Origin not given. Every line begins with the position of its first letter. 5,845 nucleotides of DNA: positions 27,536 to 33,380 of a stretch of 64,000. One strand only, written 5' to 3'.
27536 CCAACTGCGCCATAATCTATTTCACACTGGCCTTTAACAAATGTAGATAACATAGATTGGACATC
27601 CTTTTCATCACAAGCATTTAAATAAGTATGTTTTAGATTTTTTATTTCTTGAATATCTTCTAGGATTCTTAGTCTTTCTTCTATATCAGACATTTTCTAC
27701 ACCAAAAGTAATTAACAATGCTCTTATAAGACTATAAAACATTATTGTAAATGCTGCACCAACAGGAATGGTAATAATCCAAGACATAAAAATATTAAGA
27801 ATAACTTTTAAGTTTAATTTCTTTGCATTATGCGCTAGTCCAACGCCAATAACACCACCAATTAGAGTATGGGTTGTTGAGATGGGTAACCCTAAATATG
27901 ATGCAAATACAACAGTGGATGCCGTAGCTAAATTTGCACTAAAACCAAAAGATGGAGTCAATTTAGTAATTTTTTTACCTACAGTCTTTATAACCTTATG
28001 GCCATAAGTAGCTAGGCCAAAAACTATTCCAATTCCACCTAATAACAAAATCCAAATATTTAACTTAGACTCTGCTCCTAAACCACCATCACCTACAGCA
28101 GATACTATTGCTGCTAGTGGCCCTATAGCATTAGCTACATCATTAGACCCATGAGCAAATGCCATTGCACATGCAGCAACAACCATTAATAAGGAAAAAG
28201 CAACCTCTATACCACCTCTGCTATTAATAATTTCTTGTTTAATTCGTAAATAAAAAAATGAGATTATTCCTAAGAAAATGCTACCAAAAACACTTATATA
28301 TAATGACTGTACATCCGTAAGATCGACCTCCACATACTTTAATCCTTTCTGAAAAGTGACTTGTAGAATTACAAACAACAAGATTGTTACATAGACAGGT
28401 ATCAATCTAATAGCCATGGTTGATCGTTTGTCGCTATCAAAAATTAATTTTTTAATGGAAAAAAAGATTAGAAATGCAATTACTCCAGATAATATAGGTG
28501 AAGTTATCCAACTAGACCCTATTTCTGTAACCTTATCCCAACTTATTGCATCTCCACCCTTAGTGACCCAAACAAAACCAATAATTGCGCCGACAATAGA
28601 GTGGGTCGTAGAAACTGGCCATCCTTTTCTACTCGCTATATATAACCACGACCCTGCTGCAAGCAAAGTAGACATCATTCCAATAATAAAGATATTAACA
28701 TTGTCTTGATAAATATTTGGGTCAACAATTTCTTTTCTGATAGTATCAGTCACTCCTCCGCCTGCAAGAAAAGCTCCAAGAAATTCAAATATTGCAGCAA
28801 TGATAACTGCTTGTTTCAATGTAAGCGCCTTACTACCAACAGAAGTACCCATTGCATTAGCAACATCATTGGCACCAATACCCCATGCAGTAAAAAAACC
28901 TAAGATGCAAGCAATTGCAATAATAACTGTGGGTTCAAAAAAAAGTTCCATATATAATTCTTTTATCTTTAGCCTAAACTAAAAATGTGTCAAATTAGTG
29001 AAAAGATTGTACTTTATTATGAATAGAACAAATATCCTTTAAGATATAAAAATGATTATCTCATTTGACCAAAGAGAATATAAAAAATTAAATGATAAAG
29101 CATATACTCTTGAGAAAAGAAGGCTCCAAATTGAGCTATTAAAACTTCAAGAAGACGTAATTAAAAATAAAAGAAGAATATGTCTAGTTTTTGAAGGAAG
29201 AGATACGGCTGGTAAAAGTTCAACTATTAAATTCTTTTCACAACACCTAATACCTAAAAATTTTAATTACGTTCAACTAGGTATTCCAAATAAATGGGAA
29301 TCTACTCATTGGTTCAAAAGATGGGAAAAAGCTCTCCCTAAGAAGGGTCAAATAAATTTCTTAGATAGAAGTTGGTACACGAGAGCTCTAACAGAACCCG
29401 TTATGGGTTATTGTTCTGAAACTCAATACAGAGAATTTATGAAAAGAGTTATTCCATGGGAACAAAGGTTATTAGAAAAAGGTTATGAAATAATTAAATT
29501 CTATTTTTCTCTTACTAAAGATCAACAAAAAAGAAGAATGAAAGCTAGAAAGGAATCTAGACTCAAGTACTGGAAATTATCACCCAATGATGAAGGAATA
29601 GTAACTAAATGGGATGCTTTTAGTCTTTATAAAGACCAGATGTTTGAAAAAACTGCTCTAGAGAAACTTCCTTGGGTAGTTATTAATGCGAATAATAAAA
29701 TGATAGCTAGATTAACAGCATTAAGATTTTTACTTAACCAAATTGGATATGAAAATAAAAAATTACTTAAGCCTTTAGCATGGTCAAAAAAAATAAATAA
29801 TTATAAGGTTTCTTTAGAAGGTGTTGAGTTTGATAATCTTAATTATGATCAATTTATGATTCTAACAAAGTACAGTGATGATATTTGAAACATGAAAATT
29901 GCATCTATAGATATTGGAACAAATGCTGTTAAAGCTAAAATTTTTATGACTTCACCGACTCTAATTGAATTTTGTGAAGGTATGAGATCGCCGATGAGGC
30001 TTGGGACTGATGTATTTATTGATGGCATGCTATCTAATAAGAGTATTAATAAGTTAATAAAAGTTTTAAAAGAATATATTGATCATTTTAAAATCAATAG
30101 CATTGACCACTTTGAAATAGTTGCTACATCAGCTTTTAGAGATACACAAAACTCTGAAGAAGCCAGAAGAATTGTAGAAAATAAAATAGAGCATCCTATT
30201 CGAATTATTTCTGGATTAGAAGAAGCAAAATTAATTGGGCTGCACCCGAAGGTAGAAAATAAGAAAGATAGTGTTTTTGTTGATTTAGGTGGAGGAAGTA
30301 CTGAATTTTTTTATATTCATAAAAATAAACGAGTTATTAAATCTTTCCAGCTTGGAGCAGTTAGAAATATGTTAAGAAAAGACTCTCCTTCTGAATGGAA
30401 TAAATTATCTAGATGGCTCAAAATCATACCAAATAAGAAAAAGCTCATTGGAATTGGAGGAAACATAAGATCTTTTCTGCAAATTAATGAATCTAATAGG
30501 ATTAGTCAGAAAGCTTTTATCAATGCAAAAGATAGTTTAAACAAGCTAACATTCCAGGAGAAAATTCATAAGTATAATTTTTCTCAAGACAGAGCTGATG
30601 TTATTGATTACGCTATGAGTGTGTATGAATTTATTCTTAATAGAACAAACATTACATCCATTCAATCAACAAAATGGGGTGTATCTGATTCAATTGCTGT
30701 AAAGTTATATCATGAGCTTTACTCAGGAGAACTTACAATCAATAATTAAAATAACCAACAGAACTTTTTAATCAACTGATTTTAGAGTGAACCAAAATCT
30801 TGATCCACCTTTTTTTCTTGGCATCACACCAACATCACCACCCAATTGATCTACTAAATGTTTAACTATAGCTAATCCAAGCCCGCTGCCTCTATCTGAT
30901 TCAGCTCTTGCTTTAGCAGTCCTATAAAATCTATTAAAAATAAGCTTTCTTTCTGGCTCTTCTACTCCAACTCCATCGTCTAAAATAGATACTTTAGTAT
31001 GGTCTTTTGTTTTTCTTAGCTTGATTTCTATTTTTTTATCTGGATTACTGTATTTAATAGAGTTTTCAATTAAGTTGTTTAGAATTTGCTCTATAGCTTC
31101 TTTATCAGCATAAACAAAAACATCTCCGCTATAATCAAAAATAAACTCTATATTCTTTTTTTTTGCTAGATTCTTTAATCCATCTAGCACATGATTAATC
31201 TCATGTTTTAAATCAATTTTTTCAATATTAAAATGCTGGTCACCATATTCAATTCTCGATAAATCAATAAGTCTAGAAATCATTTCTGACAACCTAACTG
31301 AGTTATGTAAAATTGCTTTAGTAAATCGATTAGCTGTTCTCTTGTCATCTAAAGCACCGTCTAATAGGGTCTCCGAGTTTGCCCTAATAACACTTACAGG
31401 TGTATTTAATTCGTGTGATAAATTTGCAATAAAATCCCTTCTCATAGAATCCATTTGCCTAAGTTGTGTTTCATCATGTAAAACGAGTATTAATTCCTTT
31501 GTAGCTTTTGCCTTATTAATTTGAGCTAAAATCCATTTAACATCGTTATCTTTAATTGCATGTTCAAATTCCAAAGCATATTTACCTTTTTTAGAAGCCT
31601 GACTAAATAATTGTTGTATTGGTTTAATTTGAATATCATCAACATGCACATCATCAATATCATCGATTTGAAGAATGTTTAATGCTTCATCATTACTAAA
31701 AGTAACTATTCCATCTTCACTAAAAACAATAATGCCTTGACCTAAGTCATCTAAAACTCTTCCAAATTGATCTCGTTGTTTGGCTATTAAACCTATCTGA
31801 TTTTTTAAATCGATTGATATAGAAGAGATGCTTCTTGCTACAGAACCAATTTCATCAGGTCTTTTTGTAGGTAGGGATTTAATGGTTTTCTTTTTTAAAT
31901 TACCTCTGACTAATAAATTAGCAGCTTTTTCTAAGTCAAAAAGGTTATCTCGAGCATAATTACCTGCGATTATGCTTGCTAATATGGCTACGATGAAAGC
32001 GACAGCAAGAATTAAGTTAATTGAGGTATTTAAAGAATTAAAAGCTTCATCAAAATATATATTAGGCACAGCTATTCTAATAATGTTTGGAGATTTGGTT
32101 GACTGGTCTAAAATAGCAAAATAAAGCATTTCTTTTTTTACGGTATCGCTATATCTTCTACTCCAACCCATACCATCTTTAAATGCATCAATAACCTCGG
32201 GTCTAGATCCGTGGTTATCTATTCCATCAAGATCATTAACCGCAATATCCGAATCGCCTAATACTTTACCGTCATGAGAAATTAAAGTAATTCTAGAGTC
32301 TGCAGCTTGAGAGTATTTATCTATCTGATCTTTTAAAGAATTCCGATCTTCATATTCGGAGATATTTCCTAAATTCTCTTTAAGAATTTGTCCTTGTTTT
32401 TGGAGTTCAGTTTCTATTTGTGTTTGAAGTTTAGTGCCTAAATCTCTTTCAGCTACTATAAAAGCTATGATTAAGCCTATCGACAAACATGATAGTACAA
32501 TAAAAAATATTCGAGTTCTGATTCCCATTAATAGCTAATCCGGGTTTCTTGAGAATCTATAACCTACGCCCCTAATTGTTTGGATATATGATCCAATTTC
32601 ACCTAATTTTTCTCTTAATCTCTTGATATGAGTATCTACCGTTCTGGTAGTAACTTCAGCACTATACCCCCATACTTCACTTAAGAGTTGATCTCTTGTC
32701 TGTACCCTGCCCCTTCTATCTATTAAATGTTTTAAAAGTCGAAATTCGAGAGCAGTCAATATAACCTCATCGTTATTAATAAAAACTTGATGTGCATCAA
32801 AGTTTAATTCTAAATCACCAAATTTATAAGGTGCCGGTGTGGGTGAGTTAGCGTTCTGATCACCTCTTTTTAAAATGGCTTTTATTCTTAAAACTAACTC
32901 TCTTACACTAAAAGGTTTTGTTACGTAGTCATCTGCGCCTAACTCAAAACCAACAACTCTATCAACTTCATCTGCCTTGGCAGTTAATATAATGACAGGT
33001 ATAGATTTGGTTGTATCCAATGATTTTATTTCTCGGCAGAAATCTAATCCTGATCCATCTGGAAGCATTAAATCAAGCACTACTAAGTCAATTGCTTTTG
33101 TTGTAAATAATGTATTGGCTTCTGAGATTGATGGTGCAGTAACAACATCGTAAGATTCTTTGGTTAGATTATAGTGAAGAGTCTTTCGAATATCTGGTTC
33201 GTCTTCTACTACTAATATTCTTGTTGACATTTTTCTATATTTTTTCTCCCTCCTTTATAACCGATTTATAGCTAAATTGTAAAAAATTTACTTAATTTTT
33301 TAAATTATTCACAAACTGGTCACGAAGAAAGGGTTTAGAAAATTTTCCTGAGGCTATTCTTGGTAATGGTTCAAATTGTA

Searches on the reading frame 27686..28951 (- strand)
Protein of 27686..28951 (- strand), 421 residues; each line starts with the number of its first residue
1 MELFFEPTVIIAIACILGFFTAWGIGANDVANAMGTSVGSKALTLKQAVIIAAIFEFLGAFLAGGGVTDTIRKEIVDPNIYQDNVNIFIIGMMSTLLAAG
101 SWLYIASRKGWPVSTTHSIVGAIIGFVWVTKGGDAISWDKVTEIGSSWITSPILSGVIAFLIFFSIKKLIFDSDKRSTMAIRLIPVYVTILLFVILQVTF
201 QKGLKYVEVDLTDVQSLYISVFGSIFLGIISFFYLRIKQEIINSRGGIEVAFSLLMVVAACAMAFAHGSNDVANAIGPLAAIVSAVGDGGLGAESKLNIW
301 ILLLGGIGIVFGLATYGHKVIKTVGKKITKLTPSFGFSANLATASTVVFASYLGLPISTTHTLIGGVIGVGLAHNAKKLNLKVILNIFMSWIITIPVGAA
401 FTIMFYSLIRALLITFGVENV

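Call 9: search_protein_families(library=pfam, proteins=[window:27686-28951:-], max_evalue=0.0001)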
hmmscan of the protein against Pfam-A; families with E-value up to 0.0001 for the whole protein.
window:27686-28951:- (421 aa): 1 family
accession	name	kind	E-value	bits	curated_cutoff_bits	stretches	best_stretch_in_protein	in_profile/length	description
PF01384.25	PHO4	-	1.1e-116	390.1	33.7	1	25-401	1-349/350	Phosphate transporter family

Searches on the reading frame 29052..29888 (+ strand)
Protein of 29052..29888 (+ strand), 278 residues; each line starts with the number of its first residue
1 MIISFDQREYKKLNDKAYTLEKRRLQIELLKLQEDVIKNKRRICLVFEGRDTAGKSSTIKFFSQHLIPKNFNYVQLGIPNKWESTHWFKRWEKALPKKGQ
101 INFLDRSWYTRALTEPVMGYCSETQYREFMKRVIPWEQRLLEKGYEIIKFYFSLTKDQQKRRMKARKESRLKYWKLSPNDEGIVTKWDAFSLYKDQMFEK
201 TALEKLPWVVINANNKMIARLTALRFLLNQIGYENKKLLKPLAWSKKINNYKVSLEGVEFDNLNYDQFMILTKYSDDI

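Call 9: search_protein_families(library=pfam, proteins=[window:29052-29888:+], max_evalue=0.0001)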
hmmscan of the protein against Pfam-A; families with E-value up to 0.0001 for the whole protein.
window:29052-29888:+ (278 aa): 1 family
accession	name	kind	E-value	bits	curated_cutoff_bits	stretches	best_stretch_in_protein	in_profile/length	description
PF03976.20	PPK2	-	1.7e-63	214.7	22.3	1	13-237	2-227/229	Polyphosphate kinase 2 (PPK2)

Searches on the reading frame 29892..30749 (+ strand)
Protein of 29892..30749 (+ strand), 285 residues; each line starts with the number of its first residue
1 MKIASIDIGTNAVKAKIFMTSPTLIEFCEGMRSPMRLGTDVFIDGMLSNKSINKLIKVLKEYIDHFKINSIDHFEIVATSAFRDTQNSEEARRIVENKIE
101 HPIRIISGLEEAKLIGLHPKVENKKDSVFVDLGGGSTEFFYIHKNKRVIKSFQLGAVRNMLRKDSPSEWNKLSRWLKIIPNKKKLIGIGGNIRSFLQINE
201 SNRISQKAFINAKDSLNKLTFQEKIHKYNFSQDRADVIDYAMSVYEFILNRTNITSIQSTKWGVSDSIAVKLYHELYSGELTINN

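Call 9: search_protein_families(library=pfam, proteins=[window:29892-30749:+], max_evalue=0.0001)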
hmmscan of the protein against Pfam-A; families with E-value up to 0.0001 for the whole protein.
window:29892-30749:+ (285 aa): 1 family
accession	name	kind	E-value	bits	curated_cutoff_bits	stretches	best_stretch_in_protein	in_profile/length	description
PF02541.22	Ppx-GppA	-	2.4e-26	93.3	27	1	33-266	18-275/285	Ppx/GppA phosphatase family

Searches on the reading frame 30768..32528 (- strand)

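Call 9: search_protein_families(library=pfam, proteins=[window:30768-32528:-], max_evalue=0.0001)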
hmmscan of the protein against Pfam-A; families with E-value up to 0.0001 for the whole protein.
window:30768-32528:- (586 aa): 5 families
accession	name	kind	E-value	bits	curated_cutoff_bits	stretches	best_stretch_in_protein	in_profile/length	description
PF02518.31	HATPase_c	-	1.8e-26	93.2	26.4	1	475-583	2-108/111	Histidine kinase-, DNA gyrase B-, and HSP90-like ATPase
PF00512.31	HisKA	-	1.1e-16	61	26.9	1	362-429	1-66/66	His Kinase A (phospho-acceptor) domain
PF13581.12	HATPase_c_2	-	2.3e-06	28.1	27.4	1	477-562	30-112/127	Histidine kinase-like ATPase domain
PF16736.11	sCache_like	-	9.1e-05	23.2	27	0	66-138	33-99/117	Single Cache-like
PF13589.12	HATPase_c_3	-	9.1e-05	22.9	25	0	480-551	4-76/137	Histidine kinase-, DNA gyrase B-, and HSP90-like ATPase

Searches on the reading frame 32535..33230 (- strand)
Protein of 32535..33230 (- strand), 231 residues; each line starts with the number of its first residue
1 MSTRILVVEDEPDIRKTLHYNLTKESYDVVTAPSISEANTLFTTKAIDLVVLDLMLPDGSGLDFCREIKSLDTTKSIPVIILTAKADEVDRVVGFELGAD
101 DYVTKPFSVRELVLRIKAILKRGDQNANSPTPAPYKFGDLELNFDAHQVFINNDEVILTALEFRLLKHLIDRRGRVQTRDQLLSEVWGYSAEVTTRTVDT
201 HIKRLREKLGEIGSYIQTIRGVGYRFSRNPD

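Call 9: search_protein_families(library=pfam, proteins=[window:32535-33230:-], max_evalue=0.0001)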
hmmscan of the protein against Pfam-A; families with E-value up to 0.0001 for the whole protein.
window:32535-33230:- (231 aa): 2 families
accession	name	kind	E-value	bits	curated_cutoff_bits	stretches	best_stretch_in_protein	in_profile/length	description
PF00072.30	Response_reg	-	6.2e-29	100.9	30.2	1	5-116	1-110/111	Response regulator receiver domain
PF00486.34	Trans_reg_C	-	8.2e-27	93.5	26.2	1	154-226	2-77/77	Transcriptional regulatory protein, C terminal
